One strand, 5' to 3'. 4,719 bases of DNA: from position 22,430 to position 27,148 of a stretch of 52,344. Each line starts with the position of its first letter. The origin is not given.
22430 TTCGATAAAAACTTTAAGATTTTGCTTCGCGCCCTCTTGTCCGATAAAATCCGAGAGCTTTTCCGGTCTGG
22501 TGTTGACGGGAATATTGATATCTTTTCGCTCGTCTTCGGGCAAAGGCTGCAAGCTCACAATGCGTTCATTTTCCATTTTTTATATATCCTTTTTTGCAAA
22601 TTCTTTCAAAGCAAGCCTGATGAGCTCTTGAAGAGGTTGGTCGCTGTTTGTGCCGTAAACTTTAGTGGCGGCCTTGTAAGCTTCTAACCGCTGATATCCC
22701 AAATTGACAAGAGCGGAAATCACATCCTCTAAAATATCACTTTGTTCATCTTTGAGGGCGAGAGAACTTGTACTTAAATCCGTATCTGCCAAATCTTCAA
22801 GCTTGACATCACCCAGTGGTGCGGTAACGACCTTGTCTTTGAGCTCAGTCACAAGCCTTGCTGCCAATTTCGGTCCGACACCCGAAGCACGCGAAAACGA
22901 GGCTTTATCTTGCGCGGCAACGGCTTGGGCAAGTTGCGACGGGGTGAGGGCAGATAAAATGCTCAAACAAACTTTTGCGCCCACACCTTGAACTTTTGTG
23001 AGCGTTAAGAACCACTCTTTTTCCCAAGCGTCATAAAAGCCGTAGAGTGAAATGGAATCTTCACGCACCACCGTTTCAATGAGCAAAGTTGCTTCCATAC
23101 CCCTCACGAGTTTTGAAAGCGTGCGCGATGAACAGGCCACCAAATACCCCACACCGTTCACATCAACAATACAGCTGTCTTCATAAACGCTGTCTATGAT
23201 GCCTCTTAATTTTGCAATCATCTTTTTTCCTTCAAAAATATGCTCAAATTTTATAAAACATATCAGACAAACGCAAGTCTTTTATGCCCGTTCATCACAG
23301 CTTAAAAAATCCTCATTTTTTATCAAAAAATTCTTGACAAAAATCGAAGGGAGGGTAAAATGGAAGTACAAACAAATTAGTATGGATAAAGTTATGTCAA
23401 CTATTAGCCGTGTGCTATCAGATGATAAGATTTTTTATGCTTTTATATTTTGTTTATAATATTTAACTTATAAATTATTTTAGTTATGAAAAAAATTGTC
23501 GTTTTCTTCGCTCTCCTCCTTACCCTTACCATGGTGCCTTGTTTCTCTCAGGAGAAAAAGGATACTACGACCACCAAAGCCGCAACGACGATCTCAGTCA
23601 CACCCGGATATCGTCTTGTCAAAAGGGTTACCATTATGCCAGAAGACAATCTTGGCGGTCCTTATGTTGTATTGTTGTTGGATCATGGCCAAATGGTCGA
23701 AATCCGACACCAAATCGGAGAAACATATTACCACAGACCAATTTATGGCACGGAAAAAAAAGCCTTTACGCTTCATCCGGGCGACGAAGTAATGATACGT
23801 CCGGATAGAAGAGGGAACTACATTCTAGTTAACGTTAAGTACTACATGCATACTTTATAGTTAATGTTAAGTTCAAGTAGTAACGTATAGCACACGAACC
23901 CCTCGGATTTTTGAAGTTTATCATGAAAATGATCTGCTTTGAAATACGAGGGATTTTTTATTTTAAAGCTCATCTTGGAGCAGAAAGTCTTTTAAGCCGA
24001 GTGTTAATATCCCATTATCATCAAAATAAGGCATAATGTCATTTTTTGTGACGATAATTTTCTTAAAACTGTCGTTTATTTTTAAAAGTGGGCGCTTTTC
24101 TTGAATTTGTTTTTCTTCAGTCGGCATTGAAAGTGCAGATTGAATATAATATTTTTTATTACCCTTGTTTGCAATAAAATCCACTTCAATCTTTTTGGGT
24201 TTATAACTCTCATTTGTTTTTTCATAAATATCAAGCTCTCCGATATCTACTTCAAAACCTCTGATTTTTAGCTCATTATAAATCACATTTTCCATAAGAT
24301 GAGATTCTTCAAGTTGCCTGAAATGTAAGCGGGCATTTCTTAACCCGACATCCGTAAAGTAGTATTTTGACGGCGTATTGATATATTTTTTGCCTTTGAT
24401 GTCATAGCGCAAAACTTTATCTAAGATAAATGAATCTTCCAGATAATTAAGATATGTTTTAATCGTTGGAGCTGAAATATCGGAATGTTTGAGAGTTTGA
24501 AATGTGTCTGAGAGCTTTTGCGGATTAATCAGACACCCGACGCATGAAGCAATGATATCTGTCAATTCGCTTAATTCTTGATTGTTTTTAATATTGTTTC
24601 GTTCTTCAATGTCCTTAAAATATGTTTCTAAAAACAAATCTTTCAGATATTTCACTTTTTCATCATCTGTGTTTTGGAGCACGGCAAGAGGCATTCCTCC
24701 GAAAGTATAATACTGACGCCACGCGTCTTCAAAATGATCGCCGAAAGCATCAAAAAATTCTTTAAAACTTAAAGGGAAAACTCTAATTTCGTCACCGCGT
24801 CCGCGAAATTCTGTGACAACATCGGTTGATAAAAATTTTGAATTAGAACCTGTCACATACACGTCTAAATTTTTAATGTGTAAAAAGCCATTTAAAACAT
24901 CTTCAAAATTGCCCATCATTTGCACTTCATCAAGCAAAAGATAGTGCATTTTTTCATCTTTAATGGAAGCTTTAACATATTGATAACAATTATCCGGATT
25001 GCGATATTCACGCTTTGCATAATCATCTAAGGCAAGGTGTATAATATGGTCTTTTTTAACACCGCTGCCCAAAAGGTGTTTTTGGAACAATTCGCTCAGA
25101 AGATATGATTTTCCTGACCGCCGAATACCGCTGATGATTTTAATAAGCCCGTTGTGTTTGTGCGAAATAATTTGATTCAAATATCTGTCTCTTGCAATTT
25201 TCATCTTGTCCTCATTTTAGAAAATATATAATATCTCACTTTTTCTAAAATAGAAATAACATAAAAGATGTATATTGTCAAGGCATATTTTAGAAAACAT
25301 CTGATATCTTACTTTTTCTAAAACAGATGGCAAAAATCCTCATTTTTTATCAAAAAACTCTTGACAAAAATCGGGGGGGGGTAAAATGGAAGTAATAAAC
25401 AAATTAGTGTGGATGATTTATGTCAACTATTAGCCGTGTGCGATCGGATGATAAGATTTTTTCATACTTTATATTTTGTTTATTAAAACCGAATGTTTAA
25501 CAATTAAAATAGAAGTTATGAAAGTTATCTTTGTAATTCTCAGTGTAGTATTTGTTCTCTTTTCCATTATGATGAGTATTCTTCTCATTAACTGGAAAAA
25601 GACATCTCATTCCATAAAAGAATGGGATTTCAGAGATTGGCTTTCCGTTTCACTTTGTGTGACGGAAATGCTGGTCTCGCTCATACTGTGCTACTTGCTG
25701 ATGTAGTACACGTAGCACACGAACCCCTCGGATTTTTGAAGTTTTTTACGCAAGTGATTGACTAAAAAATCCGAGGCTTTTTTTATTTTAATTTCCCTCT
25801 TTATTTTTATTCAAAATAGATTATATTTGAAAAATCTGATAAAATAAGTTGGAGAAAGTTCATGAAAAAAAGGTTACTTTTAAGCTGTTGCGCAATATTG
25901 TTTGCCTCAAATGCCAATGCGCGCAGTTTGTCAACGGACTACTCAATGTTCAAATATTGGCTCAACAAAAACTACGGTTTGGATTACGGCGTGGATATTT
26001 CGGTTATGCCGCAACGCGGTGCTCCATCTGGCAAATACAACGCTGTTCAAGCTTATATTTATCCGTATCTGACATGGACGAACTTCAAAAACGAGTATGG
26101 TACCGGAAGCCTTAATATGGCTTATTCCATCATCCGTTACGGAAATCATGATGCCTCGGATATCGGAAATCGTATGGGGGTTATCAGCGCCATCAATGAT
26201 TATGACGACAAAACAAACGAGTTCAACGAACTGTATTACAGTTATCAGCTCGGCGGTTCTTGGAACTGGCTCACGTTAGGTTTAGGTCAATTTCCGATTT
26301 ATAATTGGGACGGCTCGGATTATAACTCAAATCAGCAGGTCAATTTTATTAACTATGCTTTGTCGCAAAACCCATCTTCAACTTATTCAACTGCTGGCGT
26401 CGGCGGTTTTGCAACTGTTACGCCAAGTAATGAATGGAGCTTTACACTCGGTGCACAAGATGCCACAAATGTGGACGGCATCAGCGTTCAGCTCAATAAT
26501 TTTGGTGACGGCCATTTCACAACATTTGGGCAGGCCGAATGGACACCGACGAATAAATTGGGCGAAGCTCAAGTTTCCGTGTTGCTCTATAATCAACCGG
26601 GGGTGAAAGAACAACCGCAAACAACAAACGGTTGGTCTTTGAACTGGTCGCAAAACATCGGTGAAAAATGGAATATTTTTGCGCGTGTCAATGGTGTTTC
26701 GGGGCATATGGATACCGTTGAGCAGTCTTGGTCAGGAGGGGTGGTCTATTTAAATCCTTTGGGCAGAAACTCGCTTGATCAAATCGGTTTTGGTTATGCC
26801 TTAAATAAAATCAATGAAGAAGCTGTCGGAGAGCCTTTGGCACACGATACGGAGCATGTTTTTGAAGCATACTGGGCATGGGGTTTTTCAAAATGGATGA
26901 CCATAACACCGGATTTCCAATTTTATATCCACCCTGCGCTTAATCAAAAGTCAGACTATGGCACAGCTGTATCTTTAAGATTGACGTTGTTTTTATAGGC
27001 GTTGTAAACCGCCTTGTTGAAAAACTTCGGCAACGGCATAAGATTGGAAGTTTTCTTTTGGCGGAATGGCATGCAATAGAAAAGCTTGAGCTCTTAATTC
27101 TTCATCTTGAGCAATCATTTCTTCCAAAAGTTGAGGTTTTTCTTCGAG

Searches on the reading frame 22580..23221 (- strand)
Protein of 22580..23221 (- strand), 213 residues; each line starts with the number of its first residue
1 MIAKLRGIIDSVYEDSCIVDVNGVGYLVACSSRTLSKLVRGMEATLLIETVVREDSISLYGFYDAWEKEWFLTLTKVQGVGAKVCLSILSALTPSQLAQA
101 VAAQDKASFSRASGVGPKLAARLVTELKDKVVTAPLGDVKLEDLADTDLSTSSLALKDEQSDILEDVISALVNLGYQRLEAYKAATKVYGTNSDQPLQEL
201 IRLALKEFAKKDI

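Call 38: search_protein_families(library=pfam, proteins=[window:22580-23221:-], max_evalue=0.00001)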
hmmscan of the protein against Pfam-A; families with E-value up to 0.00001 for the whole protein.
window:22580-23221:- (213 aa): 3 families
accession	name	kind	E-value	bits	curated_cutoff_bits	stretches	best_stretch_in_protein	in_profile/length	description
PF01330.27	RuvA_N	-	6.5e-22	77.8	23.6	1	1-61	1-61/61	RuvA N terminal domain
PF14520.12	HHH_5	-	3.7e-12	47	27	1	71-129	1-57/57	Helix-hairpin-helix domain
PF07499.19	RuvA_C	-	1.1e-11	45.4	24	1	163-207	2-45/47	RuvA, C-terminal domain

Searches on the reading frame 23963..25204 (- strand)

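Call 38: search_protein_families(library=pfam, proteins=[window:23963-25204:-], max_evalue=0.00001)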
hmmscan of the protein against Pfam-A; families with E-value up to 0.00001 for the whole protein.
window:23963-25204:- (413 aa): 2 families
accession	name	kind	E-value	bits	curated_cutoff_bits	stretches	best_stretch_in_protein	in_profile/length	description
PF13173.12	AAA_14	-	9.5e-32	110.2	27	1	21-150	4-128/129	AAA domain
PF13635.12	DUF4143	-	5.1e-20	72.3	28.1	1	197-355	2-156/160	Domain of unknown function (DUF4143)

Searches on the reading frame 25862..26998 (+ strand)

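Call 38: search_protein_families(library=pfam, proteins=[window:25862-26998:+], max_evalue=0.00001)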
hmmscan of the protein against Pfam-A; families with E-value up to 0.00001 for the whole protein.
window:25862-26998:+ (378 aa): 1 family
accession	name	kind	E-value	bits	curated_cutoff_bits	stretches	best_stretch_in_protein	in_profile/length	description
PF04966.18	OprB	-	9.6e-20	71.7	22.9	1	121-375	117-369/372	Carbohydrate-selective porin, OprB family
